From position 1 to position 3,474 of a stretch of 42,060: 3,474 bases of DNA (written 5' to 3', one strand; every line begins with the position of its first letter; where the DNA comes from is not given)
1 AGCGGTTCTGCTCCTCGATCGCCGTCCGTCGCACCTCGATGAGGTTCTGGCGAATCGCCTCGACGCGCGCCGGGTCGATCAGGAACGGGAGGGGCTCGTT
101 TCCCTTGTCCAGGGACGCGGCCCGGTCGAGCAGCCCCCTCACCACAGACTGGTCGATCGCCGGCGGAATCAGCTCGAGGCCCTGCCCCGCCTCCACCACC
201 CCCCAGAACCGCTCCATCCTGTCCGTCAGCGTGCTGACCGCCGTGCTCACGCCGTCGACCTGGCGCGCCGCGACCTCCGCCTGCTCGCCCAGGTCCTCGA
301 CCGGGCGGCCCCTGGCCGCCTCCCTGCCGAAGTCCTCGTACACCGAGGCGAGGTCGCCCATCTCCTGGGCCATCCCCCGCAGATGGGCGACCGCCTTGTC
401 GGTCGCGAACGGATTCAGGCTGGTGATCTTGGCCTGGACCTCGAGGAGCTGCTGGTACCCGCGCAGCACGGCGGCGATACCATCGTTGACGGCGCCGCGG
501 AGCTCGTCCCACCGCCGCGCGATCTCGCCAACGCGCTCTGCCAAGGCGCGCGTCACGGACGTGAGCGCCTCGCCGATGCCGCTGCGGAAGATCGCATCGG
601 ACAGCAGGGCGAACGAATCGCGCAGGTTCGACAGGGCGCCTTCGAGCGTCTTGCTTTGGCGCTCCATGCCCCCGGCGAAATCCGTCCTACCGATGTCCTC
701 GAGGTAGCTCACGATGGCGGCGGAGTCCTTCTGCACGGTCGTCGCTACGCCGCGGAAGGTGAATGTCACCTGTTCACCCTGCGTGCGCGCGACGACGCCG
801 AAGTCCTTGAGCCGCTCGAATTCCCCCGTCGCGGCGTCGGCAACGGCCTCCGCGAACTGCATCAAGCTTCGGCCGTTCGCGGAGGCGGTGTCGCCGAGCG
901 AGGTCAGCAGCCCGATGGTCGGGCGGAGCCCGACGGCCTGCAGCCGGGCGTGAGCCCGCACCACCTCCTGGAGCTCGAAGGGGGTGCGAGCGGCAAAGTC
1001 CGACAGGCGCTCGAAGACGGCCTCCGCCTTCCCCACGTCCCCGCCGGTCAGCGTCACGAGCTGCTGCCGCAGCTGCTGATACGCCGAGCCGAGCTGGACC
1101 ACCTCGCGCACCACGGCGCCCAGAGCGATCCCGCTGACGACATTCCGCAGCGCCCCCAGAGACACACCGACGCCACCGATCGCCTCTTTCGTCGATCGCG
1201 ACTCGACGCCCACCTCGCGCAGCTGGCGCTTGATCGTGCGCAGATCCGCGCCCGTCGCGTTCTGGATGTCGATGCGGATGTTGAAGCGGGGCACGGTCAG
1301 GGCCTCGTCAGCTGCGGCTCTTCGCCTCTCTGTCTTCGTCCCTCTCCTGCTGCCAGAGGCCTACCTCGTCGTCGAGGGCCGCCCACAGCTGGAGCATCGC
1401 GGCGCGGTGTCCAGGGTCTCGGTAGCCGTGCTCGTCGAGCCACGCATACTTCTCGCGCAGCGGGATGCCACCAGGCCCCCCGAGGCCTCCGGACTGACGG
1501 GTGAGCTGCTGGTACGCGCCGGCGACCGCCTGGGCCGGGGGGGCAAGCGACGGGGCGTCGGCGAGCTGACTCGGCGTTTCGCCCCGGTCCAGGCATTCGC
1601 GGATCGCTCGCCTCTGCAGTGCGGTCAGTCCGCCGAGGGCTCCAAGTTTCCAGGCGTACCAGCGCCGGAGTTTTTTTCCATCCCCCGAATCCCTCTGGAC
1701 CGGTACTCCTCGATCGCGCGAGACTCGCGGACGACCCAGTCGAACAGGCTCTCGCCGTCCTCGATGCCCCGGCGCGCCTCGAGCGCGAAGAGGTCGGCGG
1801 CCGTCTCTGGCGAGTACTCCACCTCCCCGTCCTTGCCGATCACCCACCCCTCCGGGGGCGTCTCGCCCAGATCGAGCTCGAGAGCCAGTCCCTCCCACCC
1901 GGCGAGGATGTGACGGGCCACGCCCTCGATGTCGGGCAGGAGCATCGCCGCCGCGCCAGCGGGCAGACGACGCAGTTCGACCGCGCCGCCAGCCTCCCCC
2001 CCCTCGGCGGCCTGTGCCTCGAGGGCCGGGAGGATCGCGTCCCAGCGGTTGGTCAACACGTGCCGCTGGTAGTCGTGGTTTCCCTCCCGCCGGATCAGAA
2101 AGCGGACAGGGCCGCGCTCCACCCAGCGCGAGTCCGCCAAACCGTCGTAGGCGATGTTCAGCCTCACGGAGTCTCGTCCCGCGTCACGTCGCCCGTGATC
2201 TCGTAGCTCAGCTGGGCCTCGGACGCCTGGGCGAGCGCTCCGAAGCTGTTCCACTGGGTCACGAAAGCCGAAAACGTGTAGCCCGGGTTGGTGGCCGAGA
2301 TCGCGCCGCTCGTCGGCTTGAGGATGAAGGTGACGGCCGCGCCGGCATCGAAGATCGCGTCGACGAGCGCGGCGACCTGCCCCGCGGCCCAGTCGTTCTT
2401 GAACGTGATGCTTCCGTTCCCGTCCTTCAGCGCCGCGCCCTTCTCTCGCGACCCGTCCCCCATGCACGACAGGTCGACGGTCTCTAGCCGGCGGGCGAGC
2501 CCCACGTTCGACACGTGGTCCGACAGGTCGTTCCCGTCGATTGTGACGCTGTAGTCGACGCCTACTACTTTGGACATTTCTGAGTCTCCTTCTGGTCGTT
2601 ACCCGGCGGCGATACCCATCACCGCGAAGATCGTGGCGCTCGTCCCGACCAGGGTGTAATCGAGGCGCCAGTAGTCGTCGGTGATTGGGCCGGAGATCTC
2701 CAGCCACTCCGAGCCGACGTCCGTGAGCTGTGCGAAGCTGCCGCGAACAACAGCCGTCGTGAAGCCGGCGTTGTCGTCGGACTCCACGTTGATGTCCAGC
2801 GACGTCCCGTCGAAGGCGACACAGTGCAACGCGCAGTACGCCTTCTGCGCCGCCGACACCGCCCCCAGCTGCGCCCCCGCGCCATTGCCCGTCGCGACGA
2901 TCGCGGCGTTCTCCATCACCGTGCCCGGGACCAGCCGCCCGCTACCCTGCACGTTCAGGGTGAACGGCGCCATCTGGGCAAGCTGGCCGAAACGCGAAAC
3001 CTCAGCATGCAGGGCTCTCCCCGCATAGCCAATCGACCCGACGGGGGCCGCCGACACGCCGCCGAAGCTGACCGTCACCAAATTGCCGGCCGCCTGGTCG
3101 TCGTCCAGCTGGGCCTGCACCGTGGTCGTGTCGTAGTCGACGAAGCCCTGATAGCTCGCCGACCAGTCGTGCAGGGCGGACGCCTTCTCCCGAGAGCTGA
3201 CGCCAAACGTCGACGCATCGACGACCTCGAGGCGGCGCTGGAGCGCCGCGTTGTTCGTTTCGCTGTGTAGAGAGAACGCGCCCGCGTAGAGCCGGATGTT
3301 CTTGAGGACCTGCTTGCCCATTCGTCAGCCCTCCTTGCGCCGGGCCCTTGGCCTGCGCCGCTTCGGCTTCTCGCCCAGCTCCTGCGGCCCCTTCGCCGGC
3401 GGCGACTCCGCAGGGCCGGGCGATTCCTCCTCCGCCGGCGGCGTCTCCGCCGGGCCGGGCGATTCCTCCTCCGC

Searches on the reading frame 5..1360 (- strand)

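Call 10: search_protein_families(library=phrogs, proteins=[window:5-1360:-], max_evalue=0.001)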
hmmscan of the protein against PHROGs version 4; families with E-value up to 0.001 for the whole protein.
window:5-1360:- (452 aa): 15 families
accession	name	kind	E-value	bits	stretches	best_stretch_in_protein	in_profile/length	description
phrog_1716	-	tail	1.4e-41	143.9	1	76-279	74-277/943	tail length tape measure protein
phrog_26804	-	unknown function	5.6e-33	114.7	1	69-257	125-313/1066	-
phrog_973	-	tail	9.9e-29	100.9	1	37-309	73-373/1465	tail length tape measure protein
phrog_5062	-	tail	1.9e-24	87.6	1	90-251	164-325/753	tail length tape measure protein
phrog_1538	-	tail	5.5e-23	82.6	1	74-361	57-329/811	tail length tape measure protein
phrog_16017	-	unknown function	8.6e-16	58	1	34-165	198-329/1234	-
phrog_24709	-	tail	1.2e-14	54.6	1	128-273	77-207/1069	tail length tape measure protein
phrog_9959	-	tail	2.2e-11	43.1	1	26-145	10-128/1708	tail length tape measure protein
phrog_12798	-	tail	3.4e-11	43.1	1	71-161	48-137/1031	tail length tape measure protein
phrog_58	-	tail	4.9e-07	29.5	1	39-348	289-515/1544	tail length tape measure protein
phrog_1107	-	tail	2e-06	27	1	40-142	153-254/1252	tail length tape measure protein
phrog_4928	-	unknown function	2.1e-06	27.5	1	51-189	69-209/834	-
phrog_16692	-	unknown function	1.5e-05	24.6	1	64-313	157-405/1107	-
phrog_3519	-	tail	0.00025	20.8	1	25-141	9-136/959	tail length tape measure protein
phrog_1292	-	tail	0.00093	17.9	0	231-311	429-507/1523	tail length tape measure protein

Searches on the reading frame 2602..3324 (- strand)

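Call 10: search_protein_families(library=phrogs, proteins=[window:2602-3324:-], max_evalue=0.001)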
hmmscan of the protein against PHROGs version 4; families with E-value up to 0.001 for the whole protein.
window:2602-3324:- (241 aa): 1 family
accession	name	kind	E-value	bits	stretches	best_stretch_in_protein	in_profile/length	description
phrog_9522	-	tail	1.7e-26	94.1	1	5-239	5-239/241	major tail protein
